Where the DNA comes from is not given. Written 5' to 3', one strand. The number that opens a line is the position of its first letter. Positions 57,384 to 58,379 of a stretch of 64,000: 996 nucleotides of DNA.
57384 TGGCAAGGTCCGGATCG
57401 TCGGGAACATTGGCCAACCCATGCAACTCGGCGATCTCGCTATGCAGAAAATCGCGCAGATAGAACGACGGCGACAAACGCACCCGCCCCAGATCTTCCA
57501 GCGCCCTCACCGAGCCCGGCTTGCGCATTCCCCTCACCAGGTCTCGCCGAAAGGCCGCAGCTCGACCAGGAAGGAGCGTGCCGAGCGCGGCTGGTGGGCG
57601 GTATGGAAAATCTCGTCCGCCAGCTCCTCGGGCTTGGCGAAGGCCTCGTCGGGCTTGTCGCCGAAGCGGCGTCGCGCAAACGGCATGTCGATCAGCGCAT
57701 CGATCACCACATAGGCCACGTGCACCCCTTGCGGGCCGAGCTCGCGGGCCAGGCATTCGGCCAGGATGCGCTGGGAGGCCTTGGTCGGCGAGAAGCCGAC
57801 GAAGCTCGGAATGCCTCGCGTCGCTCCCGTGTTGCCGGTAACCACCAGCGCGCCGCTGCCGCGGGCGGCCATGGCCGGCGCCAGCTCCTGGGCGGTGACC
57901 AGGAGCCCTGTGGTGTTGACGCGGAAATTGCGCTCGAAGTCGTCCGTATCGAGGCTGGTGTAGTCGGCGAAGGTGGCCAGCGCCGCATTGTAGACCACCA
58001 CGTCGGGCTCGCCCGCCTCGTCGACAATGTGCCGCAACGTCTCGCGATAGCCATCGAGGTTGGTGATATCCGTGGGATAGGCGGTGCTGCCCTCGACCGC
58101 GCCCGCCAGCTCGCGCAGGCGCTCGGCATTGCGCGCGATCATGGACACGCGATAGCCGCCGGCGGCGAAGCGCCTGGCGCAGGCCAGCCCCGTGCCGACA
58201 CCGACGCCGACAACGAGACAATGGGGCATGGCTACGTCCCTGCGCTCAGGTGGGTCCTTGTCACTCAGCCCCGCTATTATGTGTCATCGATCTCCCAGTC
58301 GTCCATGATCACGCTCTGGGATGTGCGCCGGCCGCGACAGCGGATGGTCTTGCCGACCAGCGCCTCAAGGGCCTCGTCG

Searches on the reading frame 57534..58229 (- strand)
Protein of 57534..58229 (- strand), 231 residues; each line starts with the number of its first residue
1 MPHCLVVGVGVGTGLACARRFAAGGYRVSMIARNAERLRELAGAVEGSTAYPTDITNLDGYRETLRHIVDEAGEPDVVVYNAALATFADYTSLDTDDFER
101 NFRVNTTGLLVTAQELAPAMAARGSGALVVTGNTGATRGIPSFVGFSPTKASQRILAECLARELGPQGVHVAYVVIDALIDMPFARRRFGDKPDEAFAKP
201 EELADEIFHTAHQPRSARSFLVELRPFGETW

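Call 67: search_protein_families(library=pfam, proteins=[window:57534-58229:-], max_evalue=0.001)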
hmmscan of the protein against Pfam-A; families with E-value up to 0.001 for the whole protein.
window:57534-58229:- (231 aa): 2 families
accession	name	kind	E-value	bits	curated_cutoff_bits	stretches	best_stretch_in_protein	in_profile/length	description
PF00106.31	adh_short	-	2.5e-29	102.6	26.6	1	4-174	3-177/195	short chain dehydrogenase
PF13561.12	adh_short_C2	-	1.9e-26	93.5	27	1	11-175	6-172/236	Enoyl-(Acyl carrier protein) reductase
